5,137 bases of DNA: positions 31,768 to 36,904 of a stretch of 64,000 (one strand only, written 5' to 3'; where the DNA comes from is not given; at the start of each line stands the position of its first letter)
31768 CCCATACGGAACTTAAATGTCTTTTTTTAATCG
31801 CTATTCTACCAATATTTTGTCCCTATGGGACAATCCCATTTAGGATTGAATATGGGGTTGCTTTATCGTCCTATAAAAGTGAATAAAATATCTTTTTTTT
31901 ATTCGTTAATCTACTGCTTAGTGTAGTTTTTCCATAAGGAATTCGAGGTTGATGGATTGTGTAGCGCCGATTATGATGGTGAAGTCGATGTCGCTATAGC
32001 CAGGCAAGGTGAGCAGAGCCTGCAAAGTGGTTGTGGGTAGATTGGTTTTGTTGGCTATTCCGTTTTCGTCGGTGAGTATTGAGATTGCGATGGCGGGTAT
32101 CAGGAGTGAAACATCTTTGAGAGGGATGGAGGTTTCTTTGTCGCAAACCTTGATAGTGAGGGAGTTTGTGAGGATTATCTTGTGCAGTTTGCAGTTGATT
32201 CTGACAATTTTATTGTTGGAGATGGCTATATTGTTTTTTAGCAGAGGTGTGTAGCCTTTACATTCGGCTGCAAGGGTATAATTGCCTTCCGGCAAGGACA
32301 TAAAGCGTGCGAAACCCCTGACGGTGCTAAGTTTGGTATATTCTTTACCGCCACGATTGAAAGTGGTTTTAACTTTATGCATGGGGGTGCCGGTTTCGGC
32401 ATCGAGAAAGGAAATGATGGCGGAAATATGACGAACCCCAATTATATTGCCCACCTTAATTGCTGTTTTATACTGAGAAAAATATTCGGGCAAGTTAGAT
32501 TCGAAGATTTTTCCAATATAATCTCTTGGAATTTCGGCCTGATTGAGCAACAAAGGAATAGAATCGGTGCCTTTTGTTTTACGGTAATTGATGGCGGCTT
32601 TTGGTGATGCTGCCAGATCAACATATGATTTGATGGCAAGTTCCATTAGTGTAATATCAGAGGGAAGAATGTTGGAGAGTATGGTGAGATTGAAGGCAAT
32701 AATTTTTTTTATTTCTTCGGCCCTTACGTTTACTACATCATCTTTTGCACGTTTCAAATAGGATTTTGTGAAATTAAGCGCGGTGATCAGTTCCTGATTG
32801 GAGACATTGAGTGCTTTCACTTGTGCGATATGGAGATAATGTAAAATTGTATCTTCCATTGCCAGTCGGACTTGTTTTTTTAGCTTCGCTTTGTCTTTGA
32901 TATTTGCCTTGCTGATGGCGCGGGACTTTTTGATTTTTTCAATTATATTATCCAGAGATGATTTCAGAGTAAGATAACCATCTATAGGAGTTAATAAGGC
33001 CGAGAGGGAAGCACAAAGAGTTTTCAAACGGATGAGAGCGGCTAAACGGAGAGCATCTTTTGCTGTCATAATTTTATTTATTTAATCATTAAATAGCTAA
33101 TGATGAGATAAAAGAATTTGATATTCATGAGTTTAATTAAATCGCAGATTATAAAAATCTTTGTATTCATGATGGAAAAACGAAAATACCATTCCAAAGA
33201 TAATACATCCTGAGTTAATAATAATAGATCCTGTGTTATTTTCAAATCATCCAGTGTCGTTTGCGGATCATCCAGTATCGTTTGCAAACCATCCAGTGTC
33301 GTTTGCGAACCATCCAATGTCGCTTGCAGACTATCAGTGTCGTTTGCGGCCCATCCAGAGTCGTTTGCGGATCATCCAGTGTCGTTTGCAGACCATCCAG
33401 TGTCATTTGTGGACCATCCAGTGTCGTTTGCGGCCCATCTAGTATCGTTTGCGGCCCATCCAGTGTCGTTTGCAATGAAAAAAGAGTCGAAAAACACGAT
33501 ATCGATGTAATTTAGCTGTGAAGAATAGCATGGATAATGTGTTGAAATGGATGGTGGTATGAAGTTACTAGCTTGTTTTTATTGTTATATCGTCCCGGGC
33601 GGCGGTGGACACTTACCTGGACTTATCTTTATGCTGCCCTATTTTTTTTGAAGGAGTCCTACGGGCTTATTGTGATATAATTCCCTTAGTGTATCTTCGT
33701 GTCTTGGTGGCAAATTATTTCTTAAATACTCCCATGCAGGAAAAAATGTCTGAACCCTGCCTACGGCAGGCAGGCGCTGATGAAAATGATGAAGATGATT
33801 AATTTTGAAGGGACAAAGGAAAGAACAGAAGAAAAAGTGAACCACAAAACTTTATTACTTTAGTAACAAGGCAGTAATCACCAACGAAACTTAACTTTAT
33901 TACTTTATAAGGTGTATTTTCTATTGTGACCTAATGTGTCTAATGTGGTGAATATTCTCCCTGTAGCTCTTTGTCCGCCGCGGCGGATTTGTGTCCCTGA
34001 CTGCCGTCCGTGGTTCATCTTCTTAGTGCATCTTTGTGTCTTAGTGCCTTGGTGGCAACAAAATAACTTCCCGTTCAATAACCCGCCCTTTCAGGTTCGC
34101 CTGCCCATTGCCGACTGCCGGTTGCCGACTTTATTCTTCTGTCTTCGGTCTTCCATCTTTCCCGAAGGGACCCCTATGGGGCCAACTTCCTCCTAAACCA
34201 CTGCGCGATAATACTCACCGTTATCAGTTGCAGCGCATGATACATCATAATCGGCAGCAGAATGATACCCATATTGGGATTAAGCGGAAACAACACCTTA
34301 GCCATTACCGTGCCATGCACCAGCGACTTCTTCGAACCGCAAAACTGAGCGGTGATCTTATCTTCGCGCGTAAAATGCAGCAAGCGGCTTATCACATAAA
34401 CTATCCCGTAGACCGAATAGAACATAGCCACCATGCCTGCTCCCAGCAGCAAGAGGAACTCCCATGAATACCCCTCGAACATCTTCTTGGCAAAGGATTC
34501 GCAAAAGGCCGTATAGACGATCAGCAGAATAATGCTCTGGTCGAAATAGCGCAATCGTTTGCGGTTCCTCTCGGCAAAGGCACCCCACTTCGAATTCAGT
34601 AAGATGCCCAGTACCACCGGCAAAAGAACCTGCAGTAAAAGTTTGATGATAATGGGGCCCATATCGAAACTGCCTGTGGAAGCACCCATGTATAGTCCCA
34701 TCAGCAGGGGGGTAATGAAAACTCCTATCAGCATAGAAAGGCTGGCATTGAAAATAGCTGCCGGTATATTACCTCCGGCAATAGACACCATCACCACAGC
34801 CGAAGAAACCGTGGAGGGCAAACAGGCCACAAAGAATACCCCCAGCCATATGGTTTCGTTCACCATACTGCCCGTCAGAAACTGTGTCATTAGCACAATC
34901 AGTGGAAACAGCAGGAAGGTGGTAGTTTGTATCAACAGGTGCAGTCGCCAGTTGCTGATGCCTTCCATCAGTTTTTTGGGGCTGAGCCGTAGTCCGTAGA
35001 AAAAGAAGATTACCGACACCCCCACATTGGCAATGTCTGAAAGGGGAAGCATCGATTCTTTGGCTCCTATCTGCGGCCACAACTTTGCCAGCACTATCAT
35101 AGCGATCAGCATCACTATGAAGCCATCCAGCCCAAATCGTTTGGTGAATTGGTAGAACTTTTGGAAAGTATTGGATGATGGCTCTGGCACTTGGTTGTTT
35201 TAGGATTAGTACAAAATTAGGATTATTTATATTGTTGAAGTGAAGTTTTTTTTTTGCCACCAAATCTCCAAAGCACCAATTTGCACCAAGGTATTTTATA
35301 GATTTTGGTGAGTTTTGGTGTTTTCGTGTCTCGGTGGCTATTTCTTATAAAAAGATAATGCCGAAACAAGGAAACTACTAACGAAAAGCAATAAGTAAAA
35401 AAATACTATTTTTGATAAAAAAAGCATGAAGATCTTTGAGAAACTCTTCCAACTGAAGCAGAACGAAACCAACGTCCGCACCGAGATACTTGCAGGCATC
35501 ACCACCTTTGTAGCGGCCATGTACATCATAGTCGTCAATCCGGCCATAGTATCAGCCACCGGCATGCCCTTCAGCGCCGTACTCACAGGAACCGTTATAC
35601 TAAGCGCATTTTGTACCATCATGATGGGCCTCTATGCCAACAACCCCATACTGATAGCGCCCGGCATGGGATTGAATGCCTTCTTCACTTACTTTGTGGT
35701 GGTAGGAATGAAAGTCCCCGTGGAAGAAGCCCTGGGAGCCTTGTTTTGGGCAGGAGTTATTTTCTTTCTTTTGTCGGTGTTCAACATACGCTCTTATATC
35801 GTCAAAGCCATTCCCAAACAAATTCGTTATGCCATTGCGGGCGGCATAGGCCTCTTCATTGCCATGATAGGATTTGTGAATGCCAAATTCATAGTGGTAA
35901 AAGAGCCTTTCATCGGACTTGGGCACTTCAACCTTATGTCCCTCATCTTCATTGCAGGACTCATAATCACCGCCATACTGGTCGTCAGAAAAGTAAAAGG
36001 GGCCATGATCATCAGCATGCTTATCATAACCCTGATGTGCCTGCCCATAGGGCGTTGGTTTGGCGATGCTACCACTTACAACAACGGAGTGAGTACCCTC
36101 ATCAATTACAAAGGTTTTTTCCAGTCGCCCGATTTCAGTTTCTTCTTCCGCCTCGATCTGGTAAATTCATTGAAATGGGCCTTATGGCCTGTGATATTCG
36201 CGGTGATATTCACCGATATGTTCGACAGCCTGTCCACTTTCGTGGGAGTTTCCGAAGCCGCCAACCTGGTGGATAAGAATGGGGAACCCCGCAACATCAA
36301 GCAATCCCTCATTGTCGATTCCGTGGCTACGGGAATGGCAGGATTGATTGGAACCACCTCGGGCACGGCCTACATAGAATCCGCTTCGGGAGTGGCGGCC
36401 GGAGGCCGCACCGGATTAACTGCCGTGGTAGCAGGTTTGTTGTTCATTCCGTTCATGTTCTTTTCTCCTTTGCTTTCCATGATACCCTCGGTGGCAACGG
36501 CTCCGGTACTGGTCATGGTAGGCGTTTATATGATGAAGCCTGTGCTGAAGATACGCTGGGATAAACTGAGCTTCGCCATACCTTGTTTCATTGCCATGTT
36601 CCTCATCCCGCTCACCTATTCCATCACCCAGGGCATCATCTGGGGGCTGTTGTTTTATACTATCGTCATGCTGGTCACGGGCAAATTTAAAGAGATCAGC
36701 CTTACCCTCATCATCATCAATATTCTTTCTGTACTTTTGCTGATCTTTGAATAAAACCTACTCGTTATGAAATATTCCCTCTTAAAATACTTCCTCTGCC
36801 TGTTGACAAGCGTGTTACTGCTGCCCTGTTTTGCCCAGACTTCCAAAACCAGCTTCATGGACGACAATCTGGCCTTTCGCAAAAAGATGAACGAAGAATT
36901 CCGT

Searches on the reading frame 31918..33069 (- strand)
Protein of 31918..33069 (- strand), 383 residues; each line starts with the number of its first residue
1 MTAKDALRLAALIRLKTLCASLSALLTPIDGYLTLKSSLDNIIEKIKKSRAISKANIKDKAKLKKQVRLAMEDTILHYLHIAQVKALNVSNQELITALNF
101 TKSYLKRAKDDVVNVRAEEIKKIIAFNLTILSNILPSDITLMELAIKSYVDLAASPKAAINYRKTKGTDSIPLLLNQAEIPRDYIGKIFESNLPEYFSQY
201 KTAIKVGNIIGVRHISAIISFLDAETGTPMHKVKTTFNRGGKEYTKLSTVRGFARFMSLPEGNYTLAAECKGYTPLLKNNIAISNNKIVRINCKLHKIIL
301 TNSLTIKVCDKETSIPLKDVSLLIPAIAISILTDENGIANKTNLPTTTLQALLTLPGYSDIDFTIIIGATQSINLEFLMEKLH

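Call 49: search_protein_families(library=pfam, proteins=[window:31918-33069:-], max_evalue=0.00001)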
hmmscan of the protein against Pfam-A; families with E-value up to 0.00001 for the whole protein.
window:31918-33069:- (383 aa): 2 families
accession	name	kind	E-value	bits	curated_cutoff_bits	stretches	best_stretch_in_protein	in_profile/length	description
PF13620.12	CarboxypepD_reg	-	1.4e-08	35.4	32.3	0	224-295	9-81/82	Carboxypeptidase regulatory-like domain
PF13715.12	CarbopepD_reg_2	-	8.2e-07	29.4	32.2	0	307-381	4-78/88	CarboxypepD_reg-like domain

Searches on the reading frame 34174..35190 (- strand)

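Call 49: search_protein_families(library=pfam, proteins=[window:34174-35190:-], max_evalue=0.00001)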
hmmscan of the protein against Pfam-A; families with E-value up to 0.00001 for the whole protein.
window:34174-35190:- (338 aa): 1 family
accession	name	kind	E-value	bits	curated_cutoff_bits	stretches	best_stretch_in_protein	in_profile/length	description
PF13593.11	SBF_like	-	4.1e-100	335.5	25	1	22-334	1-313/313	SBF-like CPA transporter family (DUF4137)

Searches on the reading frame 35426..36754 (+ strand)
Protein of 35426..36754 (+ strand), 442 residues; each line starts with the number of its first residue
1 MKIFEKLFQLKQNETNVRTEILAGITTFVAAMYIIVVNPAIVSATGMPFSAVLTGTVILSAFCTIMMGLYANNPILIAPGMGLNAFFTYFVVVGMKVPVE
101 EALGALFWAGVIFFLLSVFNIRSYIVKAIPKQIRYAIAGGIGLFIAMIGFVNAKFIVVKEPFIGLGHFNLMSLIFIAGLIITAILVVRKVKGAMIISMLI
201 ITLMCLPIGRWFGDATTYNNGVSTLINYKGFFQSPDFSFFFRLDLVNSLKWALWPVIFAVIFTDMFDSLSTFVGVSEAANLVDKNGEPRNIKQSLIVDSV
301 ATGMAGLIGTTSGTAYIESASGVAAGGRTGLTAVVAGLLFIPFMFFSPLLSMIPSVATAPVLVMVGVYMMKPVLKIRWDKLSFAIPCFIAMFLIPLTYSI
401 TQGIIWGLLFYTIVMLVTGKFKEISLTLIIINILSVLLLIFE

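Call 49: search_protein_families(library=pfam, proteins=[window:35426-36754:+], max_evalue=0.00001)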
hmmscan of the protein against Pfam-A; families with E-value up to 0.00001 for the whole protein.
window:35426-36754:+ (442 aa): 1 family
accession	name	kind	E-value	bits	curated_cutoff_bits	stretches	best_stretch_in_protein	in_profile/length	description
PF00860.26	Xan_ur_permease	-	4.6e-39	134.7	27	1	19-403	2-386/389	Permease family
